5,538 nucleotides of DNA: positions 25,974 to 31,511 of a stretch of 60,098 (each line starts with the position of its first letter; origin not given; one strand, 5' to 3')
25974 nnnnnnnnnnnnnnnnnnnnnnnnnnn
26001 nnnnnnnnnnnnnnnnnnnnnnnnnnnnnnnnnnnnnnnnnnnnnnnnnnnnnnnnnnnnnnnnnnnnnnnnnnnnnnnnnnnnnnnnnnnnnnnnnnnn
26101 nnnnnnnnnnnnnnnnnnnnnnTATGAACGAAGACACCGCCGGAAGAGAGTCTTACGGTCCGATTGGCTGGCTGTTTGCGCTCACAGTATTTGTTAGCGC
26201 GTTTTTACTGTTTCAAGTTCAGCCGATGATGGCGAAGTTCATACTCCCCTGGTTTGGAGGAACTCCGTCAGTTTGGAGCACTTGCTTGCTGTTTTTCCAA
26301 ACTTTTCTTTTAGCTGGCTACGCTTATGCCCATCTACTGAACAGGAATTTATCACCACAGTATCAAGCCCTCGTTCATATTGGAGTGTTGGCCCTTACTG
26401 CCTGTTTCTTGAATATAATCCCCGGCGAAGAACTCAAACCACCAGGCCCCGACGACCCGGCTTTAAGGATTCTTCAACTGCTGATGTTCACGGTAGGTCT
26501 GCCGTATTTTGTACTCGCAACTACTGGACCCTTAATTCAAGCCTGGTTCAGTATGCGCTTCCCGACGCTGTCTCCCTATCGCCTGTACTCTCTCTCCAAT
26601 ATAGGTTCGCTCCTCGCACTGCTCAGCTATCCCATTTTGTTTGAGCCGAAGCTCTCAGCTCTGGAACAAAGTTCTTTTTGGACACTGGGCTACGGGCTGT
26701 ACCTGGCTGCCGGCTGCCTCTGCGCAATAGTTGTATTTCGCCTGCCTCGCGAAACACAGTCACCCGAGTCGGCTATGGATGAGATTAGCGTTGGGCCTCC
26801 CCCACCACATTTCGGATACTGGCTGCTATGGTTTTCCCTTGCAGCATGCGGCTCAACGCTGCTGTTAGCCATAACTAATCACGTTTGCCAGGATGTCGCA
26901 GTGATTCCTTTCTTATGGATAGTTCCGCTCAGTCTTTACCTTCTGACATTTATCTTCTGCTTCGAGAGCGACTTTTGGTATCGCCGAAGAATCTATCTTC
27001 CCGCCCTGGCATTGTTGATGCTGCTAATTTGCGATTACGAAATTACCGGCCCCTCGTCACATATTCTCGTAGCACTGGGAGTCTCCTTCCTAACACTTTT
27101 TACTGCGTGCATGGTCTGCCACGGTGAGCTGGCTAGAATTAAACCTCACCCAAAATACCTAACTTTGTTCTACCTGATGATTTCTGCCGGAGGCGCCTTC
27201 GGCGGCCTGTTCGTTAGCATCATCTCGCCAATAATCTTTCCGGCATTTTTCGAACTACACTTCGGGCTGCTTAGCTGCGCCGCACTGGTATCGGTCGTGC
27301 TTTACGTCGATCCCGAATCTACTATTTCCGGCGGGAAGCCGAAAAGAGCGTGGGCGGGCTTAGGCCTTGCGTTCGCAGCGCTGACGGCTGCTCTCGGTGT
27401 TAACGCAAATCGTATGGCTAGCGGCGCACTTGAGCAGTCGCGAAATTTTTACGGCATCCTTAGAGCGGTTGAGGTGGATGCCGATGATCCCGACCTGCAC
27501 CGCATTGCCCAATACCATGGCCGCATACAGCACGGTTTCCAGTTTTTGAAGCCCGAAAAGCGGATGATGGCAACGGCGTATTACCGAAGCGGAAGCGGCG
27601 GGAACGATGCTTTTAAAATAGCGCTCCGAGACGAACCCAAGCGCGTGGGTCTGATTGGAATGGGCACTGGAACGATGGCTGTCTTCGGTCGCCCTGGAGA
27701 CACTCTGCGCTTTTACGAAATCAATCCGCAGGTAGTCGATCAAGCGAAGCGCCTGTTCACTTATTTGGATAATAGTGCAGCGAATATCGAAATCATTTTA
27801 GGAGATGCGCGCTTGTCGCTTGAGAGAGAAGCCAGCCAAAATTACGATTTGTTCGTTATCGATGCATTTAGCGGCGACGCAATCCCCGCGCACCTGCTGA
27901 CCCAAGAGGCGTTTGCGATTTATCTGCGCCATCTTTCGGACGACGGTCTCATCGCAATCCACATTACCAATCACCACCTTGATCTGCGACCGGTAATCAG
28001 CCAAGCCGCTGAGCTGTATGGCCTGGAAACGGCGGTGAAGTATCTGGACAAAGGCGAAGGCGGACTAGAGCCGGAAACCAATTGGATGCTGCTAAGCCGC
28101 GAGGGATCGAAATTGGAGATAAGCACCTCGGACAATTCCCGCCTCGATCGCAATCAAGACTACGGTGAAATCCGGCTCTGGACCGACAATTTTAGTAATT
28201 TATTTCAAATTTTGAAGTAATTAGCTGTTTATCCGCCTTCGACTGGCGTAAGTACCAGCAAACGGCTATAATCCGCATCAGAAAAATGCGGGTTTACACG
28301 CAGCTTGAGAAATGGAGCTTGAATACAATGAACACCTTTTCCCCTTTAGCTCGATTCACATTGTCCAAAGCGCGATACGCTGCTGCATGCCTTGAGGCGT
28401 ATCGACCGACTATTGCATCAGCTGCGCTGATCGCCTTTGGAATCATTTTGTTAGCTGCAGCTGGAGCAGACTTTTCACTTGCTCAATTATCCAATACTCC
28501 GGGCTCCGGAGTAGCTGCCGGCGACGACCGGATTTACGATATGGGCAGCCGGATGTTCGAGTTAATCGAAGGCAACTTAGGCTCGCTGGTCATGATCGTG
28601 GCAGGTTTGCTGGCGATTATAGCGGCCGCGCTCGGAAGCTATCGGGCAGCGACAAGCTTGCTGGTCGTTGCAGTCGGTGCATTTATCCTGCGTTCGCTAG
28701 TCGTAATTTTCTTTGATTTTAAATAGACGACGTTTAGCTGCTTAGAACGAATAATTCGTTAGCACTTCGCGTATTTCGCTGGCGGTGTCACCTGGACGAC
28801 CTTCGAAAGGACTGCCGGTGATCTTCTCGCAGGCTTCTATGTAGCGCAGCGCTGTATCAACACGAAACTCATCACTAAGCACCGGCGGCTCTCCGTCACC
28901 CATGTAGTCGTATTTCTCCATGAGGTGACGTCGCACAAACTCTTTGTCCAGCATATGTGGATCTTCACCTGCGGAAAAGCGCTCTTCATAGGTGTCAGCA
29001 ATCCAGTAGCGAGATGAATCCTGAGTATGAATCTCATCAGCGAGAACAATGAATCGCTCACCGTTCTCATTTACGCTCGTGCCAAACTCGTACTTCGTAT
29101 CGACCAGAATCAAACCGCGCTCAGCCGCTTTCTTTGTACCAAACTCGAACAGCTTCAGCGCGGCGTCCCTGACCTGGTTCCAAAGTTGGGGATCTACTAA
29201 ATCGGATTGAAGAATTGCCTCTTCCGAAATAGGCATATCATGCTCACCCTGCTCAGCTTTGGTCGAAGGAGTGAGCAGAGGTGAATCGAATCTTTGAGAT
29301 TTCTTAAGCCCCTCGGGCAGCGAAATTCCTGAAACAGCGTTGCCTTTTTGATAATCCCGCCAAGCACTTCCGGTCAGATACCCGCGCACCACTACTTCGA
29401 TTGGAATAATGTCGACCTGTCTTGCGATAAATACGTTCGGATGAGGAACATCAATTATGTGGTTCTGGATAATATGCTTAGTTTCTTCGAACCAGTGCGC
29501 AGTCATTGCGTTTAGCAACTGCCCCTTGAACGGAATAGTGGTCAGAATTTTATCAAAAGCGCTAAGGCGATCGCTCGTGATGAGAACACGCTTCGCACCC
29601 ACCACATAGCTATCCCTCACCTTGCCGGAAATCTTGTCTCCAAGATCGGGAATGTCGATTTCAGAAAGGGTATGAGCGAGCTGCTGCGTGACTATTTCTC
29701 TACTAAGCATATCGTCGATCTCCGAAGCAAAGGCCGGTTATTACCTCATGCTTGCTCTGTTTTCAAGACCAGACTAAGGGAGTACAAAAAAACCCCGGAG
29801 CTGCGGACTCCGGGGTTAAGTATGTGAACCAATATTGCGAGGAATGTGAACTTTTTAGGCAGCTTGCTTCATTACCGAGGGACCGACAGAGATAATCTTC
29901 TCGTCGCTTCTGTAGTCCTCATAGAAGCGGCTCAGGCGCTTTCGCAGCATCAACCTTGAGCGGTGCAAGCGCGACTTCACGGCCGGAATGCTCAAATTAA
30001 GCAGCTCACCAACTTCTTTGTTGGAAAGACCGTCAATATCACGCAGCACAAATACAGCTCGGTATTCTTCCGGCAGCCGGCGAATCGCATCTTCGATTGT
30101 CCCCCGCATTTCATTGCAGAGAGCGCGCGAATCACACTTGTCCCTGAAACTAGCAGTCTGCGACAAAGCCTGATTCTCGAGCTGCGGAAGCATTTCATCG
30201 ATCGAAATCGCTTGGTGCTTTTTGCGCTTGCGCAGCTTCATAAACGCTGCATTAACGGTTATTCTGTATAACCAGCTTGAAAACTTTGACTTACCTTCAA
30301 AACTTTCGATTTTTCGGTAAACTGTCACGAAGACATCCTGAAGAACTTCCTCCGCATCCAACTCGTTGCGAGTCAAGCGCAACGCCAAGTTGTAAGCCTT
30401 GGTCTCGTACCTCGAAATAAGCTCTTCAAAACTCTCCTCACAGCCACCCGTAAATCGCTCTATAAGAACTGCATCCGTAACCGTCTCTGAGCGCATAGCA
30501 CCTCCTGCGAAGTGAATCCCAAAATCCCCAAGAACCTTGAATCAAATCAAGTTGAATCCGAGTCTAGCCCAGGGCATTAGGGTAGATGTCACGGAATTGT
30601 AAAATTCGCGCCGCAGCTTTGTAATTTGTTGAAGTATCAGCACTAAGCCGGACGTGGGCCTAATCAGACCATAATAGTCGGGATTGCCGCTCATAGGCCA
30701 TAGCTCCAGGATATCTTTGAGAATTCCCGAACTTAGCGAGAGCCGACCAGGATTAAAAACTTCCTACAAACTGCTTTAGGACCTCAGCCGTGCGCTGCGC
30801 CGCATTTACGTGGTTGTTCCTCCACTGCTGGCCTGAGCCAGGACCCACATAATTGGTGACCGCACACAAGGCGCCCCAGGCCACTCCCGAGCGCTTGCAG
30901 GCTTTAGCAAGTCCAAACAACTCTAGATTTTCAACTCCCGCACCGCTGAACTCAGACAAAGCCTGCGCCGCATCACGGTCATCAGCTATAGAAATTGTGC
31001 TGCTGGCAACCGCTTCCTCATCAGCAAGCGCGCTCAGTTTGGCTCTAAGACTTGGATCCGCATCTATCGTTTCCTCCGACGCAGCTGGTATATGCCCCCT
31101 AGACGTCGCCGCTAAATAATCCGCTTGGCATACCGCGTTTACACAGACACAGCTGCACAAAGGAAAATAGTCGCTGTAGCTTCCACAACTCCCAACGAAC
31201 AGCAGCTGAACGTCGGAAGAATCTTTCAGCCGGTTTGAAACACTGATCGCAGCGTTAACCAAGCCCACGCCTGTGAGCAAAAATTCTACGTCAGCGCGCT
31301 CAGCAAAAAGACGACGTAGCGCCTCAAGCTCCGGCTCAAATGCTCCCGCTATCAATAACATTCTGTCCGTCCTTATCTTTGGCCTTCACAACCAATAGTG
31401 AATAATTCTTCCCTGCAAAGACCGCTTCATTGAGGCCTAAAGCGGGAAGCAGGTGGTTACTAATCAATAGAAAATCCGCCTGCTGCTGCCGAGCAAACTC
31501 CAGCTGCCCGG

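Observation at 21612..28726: Two diverged-leader, conserved-core VirB2/TraA-like pilin genes bracket a 6-kb envelope-modification cluster, remote from the T4SS operon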

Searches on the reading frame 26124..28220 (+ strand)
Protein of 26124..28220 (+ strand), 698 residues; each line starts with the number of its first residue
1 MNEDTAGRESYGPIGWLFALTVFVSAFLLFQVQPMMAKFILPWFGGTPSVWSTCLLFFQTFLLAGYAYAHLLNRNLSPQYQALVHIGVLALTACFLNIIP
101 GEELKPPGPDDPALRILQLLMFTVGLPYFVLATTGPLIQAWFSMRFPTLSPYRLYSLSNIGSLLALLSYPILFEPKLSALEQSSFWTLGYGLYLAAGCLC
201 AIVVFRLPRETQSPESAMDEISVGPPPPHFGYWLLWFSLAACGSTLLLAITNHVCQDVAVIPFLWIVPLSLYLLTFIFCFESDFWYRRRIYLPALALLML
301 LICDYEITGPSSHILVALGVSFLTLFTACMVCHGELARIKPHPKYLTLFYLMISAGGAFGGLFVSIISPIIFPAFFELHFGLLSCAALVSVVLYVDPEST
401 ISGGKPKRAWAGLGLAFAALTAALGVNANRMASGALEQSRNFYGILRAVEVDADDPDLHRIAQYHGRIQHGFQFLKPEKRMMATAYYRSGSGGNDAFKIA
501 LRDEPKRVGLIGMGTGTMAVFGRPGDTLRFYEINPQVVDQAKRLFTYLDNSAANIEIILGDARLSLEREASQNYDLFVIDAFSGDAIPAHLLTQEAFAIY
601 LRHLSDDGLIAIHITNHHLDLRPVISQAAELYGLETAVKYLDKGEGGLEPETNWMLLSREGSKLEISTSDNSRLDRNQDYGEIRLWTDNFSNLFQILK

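Call 5: search_protein_families(library=pfam, proteins=[window:26124-28220:+], max_evalue=0.01)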
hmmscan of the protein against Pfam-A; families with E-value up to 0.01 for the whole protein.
window:26124-28220:+ (698 aa): 0 families

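Call 41: search_protein_families(library=ncbifam, proteins=[window:26124-28220:+], max_evalue=0.1)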
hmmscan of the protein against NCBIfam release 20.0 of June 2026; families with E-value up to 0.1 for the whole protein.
window:26124-28220:+ (698 aa): 5 families
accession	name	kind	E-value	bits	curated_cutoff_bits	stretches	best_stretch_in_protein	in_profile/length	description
NF037959.1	MFS_SpdSyn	subfamily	1.4e-16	60.3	40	1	381-629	159-400/480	fused MFS/spermidine synthase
NF003380.0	PRK04457.1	equivalog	4.7e-13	48.8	304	1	501-616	66-182/265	polyamine aminopropyltransferase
NF002010.0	PRK00811.1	equivalog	0.00034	20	260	1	503-623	77-202/287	polyamine aminopropyltransferase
TIGR00417.1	speE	equivalog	0.0092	15.3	249.55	1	503-621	71-193/271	spermidine synthase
NF002956.0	PRK03612.1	equivalog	0.013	13.9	472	0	532-616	330-419/522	polyamine aminopropyltransferase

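Call 61: find_homologous_proteins(query=window:26124-28220:+, max_evalue=1e-10)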
Query window:26124-28220:+ (698 aa): 7991 proteins with E <= 1e-10 among 8000 candidates; the best 120 are listed.
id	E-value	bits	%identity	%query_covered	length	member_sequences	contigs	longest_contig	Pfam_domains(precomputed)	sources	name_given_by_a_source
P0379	0.0e+0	1594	100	100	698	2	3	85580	-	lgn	-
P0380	0.0e+0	1284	79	100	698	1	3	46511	-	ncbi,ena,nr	ncbi:MAG: fused MFS/spermidine synthase [Bdellovibrionales bacterium]|nr:fused MFS/spermidine syntha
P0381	0.0e+0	1101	67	100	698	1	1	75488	-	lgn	-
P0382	1.8e-220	752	52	98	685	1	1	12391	-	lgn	-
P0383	7.9e-220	750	51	98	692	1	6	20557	-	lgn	-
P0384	2.0e-215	735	51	98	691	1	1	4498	-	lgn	-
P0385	5.9e-211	721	48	98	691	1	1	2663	-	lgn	-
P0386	4.7e-209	714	49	98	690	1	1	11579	-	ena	-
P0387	7.9e-209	714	49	98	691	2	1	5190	-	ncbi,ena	-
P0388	8.9e-208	710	48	98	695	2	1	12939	-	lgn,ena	-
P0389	1.2e-206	706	49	98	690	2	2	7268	-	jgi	-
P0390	1.1e-204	700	49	98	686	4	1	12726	-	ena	-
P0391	2.7e-204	699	48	98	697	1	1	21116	-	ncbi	-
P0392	5.4e-204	698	48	98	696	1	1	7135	-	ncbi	-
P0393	6.3e-204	697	49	98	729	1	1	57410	-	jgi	-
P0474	6.3e-195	668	48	98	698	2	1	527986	-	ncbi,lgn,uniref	ncbi:fused MFS/spermidine synthase [Thalassoglobus sp. JC818]|uniref:fused MFS/spermidine synthase n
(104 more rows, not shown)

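Call 62: find_encoding_contigs(protein=P0381, flank=10000, max_places=1)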
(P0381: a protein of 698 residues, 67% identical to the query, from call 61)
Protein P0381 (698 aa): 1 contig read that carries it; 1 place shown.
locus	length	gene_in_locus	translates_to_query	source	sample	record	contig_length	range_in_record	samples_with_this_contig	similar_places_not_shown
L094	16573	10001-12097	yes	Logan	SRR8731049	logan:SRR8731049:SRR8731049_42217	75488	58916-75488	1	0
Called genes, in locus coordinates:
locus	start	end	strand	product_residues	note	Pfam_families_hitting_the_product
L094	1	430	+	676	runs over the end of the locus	PF24161:CCDC39 (weak), PF06347:SH3_4 (weak), PF08239:SH3_3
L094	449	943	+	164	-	PF01551:Peptidase_M23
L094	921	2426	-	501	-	-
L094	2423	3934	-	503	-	-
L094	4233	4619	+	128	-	-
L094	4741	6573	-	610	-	PF03600:CitMHS, PF06808:DctM (faint), PF02080:TrkA_C (weak), PF00939:Na_sulph_symp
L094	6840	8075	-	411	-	PF04134:DCC1-like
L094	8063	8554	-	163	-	-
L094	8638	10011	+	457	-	-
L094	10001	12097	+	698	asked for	-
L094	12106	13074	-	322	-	PF01259:SAICAR_synt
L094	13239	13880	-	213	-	PF07638:Sigma70_ECF (faint), PF04542:Sigma70_r2, PF08281:Sigma70_r4_2, PF04545:Sigma70_r4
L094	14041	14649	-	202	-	PF01048:PNP_UDP_1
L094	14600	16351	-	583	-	-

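Call 63: find_encoding_contigs(protein=P0474, flank=10000, max_places=1)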
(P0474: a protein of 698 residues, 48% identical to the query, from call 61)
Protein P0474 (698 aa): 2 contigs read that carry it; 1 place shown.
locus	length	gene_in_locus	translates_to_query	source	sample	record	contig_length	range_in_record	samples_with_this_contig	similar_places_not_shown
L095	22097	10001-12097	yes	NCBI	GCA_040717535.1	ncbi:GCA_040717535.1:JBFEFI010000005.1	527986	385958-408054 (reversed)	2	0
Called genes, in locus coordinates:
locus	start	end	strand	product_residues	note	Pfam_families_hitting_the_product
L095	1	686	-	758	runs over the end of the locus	PF07719:TPR_2 (faint), PF13432:TPR_16 (faint), PF14559:TPR_19 (faint)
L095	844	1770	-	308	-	PF12680:SnoaL_2 (weak), PF14534:DUF4440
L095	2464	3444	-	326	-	PF04055:Radical_SAM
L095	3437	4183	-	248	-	PF21948:LplA-B_cat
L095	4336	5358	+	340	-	PF01171:ATP_bind_3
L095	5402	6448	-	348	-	PF02275:CBAH, PF03417:AAT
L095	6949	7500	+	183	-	-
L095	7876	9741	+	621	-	PF01594:AI-2E_transport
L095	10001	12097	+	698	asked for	-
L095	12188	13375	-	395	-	PF02311:AraC_binding (weak), PF07883:Cupin_2, PF01965:DJ-1_PfpI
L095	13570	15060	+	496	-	PF00392:GntR, PF00155:Aminotran_1_2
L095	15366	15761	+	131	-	PF02086:MethyltransfD12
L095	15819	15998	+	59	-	-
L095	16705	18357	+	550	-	PF00144:Beta-lactamase, PF11954:DUF3471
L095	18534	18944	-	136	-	PF04266:ASCH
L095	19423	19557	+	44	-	-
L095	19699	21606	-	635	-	PF01011:PQQ (faint), PF13360:PQQ_2, PF13570:Beta-prop_ACSF4 (faint), PF11721:Malectin, PF13360:PQQ_2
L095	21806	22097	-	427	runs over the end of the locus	PF01011:PQQ (faint), PF13360:PQQ_2, PF13570:Beta-prop_ACSF4, PF13360:PQQ_2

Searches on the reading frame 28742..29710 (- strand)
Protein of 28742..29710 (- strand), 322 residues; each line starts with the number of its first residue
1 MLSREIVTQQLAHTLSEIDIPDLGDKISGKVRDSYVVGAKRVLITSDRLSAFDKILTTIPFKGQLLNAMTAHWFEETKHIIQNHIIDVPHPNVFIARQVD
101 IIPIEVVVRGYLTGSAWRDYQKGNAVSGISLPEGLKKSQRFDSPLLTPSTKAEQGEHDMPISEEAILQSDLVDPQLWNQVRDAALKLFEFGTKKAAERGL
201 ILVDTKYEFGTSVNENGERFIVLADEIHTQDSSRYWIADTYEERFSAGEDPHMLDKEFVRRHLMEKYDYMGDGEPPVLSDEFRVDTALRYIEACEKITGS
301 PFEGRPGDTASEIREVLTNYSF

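Call 5: search_protein_families(library=pfam, proteins=[window:28742-29710:-], max_evalue=0.01)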
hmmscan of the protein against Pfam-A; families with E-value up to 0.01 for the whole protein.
window:28742-29710:- (322 aa): 1 family
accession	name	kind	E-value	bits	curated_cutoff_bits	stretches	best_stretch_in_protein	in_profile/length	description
PF01259.24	SAICAR_synt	-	5.6e-66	223.1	20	1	27-266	3-222/233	SAICAR synthetase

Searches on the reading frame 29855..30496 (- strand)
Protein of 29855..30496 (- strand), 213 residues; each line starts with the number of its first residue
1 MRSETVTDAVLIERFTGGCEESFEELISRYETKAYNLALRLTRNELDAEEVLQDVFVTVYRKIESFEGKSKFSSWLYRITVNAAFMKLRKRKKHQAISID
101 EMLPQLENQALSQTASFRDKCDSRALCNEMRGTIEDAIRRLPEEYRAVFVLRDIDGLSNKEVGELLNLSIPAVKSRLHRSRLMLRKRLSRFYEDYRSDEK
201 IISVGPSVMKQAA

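Call 22: search_protein_families(library=pfam, proteins=[window:29855-30496:-], max_evalue=0.01)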
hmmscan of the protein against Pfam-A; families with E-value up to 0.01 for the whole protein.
window:29855-30496:- (213 aa): 4 families
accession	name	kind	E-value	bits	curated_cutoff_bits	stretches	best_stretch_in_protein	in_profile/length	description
PF04542.20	Sigma70_r2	-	3e-18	65.8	24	1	26-93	1-70/71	Sigma-70 region 2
PF08281.18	Sigma70_r4_2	-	1.5e-17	63.4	25.7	1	133-184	3-54/54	Sigma-70, region 4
PF04545.22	Sigma70_r4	-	1.3e-08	34.7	24.1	1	137-186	1-50/50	Sigma-70, region 4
PF07638.17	Sigma70_ECF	-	6.1e-05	23.4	21.1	1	102-188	104-183/185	ECF sigma factor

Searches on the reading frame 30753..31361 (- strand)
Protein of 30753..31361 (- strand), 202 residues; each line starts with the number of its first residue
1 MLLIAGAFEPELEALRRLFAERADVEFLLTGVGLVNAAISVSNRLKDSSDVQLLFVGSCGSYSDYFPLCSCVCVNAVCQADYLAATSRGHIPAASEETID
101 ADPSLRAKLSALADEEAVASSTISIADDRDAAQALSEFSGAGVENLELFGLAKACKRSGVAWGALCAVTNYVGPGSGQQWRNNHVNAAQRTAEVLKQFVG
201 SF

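Call 22: search_protein_families(library=pfam, proteins=[window:30753-31361:-], max_evalue=0.01)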
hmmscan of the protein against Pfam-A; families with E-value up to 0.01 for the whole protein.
window:30753-31361:- (202 aa): 1 family
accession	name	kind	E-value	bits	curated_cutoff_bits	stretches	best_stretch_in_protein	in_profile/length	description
PF01048.26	PNP_UDP_1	-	4.1e-12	46.4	25.1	1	28-199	47-232/233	Phosphorylase superfamily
